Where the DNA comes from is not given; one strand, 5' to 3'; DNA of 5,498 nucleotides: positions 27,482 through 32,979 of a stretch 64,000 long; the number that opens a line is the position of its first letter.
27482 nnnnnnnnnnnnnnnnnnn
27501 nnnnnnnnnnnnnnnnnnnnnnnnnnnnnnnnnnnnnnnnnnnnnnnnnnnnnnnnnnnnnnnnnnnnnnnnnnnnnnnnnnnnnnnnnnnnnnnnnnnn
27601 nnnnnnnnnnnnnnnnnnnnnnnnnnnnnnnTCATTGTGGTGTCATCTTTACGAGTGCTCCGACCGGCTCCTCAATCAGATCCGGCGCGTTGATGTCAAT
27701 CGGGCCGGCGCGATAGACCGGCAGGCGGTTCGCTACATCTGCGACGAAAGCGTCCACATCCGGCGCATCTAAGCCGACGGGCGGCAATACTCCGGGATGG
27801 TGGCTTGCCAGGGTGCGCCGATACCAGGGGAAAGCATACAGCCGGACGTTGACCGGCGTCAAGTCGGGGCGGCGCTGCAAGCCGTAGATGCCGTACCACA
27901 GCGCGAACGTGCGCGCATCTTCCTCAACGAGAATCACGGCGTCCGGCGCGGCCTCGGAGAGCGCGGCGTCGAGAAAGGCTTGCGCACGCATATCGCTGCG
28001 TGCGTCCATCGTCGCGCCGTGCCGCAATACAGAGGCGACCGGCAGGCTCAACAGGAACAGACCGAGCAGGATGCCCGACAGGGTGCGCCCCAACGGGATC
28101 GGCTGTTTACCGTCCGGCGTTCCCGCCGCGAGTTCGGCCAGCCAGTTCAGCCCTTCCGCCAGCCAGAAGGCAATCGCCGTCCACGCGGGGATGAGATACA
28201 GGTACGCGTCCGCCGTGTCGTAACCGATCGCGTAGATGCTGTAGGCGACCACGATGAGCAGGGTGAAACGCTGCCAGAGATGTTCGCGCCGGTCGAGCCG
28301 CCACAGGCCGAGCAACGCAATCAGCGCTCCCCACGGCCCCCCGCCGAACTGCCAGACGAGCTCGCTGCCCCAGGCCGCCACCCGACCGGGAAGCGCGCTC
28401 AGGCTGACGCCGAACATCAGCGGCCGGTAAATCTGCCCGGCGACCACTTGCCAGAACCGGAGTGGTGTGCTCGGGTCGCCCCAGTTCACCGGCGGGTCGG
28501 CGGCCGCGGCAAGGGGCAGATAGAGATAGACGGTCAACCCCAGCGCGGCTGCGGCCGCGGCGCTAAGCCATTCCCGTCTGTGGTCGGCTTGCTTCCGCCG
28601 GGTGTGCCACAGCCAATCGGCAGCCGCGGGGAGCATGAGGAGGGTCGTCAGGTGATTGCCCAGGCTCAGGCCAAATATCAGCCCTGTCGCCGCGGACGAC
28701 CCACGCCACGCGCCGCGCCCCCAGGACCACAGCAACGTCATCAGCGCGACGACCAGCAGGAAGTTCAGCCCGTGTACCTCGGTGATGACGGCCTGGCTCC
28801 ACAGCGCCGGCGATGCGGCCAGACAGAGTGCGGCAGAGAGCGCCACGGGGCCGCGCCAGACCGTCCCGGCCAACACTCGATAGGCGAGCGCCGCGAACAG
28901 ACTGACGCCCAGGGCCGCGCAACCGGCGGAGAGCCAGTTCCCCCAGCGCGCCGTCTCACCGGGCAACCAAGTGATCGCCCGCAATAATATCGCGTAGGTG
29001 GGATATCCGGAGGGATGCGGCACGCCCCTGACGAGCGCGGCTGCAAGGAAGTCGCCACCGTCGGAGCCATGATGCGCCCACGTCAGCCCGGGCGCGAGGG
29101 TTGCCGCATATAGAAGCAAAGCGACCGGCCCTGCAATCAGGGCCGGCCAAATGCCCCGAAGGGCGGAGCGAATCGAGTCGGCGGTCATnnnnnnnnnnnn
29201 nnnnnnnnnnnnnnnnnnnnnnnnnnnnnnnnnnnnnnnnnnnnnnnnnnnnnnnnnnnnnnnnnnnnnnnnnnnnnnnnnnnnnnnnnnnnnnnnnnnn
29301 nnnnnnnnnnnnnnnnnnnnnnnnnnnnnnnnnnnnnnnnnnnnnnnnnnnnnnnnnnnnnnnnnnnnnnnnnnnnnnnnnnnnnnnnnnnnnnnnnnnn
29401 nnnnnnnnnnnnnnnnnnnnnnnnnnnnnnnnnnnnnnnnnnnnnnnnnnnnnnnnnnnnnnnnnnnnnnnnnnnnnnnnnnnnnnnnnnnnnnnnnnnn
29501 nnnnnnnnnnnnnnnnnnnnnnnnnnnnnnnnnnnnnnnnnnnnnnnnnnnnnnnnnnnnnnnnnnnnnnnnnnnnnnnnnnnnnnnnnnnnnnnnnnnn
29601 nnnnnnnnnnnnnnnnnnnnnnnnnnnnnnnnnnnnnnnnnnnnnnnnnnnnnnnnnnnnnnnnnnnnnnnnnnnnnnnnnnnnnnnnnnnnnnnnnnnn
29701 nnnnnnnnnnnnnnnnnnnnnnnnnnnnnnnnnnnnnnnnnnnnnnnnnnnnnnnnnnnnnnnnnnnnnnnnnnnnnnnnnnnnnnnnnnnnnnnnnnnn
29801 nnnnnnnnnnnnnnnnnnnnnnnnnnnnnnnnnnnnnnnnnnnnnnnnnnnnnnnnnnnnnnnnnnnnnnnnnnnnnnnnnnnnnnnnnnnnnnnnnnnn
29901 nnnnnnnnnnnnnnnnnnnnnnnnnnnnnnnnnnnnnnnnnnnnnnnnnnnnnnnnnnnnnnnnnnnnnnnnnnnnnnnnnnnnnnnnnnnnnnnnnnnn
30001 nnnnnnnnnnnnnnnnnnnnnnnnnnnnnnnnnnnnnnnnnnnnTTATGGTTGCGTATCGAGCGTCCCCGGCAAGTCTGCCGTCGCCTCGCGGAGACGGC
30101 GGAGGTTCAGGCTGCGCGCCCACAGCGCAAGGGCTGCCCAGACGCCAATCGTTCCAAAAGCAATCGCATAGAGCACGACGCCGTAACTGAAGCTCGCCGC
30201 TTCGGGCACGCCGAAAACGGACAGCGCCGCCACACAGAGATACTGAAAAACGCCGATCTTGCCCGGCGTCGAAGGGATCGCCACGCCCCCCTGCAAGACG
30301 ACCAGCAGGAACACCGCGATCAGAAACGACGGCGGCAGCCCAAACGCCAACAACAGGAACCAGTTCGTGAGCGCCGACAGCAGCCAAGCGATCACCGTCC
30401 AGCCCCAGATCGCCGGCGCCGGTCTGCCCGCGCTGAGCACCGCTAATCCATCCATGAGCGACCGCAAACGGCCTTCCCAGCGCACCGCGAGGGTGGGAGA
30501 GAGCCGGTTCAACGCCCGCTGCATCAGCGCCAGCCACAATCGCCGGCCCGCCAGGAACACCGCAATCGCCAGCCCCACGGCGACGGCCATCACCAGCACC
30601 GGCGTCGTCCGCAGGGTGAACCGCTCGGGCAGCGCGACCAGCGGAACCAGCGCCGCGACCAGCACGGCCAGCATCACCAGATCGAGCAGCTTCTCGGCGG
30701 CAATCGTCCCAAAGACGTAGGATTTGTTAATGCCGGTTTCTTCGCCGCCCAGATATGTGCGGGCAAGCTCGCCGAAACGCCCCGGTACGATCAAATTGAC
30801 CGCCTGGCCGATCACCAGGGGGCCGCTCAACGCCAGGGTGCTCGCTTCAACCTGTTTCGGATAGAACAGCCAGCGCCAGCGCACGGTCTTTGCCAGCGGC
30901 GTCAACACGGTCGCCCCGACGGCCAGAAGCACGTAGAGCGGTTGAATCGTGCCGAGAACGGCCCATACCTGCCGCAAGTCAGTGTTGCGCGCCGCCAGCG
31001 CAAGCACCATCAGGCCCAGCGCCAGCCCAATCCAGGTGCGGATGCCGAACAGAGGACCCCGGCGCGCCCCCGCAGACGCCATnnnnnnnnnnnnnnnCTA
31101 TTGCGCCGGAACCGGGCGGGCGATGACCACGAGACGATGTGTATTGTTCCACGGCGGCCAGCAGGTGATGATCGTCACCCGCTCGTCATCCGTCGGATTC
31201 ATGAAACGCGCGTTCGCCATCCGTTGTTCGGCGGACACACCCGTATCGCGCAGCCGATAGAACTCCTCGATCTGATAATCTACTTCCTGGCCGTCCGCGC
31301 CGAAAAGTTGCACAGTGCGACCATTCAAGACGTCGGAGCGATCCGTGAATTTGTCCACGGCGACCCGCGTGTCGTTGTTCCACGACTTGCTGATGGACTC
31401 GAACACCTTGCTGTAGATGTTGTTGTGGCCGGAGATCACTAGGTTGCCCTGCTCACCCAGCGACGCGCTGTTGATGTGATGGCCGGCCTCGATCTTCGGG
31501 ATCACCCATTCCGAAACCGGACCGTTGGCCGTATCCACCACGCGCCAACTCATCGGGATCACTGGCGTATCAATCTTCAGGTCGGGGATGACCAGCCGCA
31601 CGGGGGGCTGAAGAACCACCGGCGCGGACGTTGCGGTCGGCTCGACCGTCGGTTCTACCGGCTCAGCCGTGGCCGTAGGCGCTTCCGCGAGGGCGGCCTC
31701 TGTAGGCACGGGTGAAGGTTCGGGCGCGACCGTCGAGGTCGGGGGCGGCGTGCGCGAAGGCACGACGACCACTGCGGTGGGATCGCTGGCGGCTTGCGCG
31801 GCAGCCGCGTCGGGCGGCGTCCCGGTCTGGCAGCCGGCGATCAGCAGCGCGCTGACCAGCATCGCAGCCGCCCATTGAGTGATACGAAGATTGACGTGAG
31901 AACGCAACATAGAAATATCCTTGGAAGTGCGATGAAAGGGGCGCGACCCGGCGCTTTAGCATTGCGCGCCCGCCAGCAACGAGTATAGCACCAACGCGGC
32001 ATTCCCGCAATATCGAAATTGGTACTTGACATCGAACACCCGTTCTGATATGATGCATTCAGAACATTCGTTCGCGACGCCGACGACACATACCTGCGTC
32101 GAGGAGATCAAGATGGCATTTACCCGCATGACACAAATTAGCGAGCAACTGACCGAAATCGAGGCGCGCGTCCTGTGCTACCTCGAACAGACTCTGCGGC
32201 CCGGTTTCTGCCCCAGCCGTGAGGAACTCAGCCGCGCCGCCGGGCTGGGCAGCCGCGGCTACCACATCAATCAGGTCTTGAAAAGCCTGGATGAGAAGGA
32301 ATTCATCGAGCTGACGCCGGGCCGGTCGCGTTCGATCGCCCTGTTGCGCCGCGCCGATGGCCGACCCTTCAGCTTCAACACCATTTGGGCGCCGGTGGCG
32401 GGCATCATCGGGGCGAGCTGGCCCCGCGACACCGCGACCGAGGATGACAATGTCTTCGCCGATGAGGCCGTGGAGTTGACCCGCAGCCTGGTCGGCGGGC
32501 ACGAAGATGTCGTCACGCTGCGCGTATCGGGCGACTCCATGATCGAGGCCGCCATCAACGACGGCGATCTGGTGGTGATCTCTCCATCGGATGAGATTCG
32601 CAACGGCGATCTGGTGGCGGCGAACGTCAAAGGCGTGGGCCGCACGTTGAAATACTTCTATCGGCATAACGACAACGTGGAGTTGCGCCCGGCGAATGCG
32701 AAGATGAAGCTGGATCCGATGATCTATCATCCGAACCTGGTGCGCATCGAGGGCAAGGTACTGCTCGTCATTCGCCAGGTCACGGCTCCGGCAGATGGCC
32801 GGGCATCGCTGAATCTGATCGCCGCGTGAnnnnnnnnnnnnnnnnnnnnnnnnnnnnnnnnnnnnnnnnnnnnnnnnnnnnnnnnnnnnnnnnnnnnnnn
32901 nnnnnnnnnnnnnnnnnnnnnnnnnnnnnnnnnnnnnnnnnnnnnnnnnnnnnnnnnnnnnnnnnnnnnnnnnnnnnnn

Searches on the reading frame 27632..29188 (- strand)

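Call 3: search_protein_families(library=pfam, proteins=[window:27632-29188:-], max_evalue=0.01)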
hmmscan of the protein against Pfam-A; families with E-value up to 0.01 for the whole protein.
window:27632-29188:- (518 aa): 1 family
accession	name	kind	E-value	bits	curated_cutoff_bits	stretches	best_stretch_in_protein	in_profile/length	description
PF11028.14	TMEM260-like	-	4.7e-18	66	24.2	1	43-197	1-173/179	Protein O-mannosyl-transferase TMEM260-like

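Call 6: search_protein_families(library=ncbifam, proteins=[window:27632-29188:-], max_evalue=0.1)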
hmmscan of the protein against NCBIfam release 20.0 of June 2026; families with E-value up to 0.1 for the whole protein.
window:27632-29188:- (518 aa): 0 families

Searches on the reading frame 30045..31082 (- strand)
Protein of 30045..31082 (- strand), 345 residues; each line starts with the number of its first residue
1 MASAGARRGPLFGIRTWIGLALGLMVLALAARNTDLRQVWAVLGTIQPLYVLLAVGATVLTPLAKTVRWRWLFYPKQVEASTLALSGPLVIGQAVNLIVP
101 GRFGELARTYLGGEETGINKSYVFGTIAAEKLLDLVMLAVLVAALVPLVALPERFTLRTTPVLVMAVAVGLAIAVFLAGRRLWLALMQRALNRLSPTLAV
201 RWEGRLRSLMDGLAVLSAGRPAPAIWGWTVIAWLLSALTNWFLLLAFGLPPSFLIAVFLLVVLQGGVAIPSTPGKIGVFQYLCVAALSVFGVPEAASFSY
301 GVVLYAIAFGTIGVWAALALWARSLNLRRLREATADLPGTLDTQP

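Call 14: search_protein_families(library=pfam, proteins=[window:30045-31082:-], max_evalue=0.01)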
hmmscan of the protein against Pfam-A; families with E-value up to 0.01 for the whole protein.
window:30045-31082:- (345 aa): 1 family
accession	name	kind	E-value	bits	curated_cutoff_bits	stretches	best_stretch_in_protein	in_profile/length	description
PF03706.18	LPG_synthase_TM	-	1.4e-42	146.7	33.4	1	17-310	2-296/302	Lysylphosphatidylglycerol synthase TM region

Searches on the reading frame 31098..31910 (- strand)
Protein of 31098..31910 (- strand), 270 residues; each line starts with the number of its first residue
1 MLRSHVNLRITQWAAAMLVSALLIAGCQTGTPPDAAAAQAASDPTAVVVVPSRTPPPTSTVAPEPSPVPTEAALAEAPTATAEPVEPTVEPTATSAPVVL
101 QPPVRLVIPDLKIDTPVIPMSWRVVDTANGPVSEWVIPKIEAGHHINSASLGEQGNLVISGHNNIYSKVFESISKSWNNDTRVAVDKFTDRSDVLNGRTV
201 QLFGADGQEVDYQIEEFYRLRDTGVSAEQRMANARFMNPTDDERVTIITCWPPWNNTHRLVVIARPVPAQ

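Call 14: search_protein_families(library=pfam, proteins=[window:31098-31910:-], max_evalue=0.01)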
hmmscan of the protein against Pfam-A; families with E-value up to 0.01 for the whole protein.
window:31098-31910:- (270 aa): 1 family
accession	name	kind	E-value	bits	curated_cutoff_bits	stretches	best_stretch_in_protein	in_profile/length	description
PF04203.18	Sortase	-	1.1e-17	64.4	26.6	1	106-267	1-125/125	Sortase domain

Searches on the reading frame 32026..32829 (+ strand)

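Call 14: search_protein_families(library=pfam, proteins=[window:32026-32829:+], max_evalue=0.01)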
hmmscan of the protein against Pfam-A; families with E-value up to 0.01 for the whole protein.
window:32026-32829:+ (267 aa): 2 families
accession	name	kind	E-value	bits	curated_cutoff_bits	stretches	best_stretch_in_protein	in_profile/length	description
PF00717.28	Peptidase_S24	-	1.5e-21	76.7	23.3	1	140-245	15-115/116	Peptidase S24-like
PF01726.22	LexA_DNA_bind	-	7.5e-07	29.3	23.7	1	40-102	2-64/65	LexA DNA binding domain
